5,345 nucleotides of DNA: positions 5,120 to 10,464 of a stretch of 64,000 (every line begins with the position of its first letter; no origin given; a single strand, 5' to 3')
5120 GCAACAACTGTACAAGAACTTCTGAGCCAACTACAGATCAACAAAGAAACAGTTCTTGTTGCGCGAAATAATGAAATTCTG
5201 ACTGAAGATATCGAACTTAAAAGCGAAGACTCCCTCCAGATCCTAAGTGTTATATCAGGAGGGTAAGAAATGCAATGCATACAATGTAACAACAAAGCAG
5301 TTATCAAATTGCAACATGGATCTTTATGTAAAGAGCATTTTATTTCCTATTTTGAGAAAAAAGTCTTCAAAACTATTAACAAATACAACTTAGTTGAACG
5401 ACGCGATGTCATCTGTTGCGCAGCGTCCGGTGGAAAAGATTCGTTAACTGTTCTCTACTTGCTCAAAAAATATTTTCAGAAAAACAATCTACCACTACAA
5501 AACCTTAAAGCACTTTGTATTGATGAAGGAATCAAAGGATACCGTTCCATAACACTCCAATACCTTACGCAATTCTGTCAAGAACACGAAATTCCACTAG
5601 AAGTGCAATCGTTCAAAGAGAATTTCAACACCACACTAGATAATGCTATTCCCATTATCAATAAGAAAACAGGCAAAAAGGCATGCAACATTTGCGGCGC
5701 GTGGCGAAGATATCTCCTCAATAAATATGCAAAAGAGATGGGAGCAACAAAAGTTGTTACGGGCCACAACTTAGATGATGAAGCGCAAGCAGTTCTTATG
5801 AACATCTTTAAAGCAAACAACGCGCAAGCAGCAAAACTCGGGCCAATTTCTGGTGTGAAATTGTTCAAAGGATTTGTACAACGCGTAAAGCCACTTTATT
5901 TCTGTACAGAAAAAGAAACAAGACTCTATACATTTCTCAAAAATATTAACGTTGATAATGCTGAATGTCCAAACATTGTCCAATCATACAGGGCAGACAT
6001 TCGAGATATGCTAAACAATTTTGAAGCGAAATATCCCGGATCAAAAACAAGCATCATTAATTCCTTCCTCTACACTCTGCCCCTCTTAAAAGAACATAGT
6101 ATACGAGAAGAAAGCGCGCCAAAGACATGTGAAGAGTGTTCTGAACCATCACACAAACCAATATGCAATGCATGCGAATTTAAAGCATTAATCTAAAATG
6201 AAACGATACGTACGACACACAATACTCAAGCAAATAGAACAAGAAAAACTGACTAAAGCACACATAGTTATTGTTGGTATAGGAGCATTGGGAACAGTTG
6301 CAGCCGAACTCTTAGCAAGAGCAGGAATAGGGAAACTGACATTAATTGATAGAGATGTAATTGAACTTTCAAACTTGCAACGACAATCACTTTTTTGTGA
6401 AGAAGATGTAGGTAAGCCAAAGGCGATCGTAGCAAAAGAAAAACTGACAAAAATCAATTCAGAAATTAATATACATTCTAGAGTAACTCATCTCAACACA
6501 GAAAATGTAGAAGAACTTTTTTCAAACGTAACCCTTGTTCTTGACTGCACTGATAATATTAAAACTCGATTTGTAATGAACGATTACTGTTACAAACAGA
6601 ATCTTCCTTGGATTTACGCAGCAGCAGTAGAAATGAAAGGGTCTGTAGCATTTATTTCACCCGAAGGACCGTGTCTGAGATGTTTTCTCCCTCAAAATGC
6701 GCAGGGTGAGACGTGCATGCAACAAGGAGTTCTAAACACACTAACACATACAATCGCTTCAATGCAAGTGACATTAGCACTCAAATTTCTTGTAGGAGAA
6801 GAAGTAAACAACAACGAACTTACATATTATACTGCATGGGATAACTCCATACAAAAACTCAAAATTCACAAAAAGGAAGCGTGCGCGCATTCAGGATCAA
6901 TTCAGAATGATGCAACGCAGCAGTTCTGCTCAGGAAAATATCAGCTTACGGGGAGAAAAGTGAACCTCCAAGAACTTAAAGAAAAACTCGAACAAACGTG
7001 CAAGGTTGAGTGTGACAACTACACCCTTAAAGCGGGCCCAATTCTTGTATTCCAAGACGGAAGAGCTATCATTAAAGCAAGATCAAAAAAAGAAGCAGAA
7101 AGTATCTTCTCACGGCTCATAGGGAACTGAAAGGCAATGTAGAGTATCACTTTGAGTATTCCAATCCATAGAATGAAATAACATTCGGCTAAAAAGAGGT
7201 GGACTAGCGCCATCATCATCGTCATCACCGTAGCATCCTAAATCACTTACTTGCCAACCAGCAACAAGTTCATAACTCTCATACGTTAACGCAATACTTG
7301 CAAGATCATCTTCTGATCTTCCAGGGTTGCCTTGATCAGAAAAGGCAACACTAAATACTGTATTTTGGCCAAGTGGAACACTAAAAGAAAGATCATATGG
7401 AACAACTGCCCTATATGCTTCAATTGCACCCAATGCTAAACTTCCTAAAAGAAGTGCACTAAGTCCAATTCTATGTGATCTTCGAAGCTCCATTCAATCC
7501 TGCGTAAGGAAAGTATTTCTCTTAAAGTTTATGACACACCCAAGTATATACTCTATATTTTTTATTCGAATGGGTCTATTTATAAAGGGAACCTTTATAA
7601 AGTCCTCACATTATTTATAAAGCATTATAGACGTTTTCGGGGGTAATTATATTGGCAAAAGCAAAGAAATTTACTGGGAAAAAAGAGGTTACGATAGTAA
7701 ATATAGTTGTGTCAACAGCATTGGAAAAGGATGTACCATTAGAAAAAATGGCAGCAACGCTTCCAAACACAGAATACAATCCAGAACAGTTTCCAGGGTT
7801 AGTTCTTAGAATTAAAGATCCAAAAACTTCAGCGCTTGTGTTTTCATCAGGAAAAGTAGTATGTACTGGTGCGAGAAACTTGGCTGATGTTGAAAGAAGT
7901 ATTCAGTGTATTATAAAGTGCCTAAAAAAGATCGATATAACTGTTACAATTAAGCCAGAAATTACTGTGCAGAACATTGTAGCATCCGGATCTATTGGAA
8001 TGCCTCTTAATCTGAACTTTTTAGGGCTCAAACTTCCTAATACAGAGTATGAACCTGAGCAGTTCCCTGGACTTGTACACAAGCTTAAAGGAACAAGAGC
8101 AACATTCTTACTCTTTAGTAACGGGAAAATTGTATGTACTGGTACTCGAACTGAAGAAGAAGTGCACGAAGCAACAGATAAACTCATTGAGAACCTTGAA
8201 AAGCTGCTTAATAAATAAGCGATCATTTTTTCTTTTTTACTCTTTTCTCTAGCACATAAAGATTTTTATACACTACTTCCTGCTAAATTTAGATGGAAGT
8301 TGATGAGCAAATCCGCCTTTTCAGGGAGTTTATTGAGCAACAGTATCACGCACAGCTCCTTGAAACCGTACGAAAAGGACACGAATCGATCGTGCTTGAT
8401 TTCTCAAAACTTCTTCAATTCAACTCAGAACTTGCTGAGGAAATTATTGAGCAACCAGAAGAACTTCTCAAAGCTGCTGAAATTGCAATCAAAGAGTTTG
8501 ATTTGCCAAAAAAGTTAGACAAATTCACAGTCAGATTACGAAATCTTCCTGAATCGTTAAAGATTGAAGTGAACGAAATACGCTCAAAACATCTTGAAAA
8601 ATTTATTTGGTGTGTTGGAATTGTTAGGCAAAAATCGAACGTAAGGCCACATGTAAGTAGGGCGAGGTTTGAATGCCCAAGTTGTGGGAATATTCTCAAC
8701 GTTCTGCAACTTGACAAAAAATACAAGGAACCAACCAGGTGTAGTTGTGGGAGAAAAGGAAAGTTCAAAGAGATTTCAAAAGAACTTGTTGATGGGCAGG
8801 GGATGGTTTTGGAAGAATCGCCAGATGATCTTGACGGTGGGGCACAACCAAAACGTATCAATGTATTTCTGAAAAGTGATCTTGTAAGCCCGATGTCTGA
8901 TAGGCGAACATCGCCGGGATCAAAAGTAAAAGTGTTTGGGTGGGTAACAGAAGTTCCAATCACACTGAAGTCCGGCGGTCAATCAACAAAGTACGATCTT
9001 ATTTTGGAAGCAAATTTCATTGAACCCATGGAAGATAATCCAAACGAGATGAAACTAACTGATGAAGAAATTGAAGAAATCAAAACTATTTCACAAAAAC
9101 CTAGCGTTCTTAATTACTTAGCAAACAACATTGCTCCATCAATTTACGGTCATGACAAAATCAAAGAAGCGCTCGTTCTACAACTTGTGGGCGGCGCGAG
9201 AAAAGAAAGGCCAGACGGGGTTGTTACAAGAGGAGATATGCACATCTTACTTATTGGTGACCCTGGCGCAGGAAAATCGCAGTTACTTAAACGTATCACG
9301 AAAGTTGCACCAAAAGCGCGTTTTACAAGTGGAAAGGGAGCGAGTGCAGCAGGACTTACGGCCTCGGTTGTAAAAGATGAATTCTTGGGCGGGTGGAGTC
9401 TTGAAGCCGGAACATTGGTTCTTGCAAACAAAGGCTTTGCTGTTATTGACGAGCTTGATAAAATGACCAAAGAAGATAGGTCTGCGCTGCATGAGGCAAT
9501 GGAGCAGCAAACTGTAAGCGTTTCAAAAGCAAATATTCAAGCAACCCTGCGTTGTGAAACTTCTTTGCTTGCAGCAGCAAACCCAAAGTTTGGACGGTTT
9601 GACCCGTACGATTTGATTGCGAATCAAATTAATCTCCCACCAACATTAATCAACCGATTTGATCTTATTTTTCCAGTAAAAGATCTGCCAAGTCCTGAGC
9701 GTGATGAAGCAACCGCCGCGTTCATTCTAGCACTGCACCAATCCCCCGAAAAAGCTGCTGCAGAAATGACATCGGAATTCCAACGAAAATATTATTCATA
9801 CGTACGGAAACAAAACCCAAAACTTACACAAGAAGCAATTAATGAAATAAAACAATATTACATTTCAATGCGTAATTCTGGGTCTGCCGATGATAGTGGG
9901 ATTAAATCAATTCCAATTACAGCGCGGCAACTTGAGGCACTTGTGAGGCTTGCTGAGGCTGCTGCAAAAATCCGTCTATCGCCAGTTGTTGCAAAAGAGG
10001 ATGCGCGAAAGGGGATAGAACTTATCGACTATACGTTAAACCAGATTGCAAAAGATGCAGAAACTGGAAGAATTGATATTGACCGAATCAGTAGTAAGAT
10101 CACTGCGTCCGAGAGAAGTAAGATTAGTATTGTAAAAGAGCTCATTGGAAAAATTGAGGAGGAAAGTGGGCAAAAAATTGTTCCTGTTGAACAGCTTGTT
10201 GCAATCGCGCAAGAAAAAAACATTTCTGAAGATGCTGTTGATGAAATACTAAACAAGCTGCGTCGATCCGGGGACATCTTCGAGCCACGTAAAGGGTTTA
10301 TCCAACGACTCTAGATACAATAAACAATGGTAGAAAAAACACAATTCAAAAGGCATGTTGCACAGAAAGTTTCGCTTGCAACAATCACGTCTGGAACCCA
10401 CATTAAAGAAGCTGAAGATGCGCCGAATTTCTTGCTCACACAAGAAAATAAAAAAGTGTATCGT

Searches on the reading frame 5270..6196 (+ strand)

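Call 72: search_protein_families(library=pfam, proteins=[window:5270-6196:+], max_evalue=0.0001)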
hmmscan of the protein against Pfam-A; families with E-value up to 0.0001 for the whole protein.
window:5270-6196:+ (308 aa): 2 families
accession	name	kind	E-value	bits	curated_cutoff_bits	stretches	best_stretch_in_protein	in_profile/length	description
PF01171.26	ATP_bind_3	-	2.2e-15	57.3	27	1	48-229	2-162/182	PP-loop family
PF03054.22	tRNA_Me_trans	-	1.4e-05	25.3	20.6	1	48-169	3-129/202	tRNA methyl transferase HUP domain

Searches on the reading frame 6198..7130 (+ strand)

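Call 72: search_protein_families(library=pfam, proteins=[window:6198-7130:+], max_evalue=0.0001)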
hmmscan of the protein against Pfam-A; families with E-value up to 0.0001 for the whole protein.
window:6198-7130:+ (310 aa): 1 family
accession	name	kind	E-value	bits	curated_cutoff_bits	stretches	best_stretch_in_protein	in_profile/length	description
PF00899.27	ThiF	-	2.9e-71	239.8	28.1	1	11-229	11-236/238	ThiF family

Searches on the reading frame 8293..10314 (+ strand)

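Call 17: search_protein_families(library=pfam, proteins=[window:8293-10314:+], max_evalue=0.001)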
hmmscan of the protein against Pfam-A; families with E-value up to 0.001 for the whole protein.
window:8293-10314:+ (673 aa): 11 families
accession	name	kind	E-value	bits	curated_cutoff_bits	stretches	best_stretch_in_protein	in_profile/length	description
PF00493.29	MCM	-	4e-89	298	23.3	1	260-482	2-224/224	MCM P-loop domain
PF17855.7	MCM_lid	-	5.2e-23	81.8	27.4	1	497-579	3-84/87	MCM AAA-lid domain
PF17207.9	MCM_OB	-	5.9e-19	68.5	24.8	1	94-220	3-124/126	MCM OB domain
PF01078.27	Mg_chelatase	-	3.1e-13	50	20.3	1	366-431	93-158/207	Magnesium chelatase, subunit ChlI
PF14551.11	MCM_N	-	2.6e-09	37.8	24.9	1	9-69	3-72/95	MCM N-terminal domain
PF21120.3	MCM_WH_arc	-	4.8e-09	36.6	26.1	1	610-670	2-62/63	Archaeal MCM, winged-helix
PF07728.20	AAA_5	-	1.3e-06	28.9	22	1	317-431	1-123/139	AAA domain (dynein-related subfamily)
PF13191.12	AAA_16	-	0.0001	23.3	32.6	1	313-407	21-124/167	AAA ATPase domain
PF00158.32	Sigma54_activat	-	0.00026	21.1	20.2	1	311-429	18-141/168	Sigma-54 interaction domain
PF22798.2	DUF5817_CT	-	0.0003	21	29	1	634-666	17-49/54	DUF5817, C-terminal domain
PF07726.17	AAA_3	-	0.0004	20.7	27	1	317-431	1-112/131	ATPase family associated with various cellular activities (AAA)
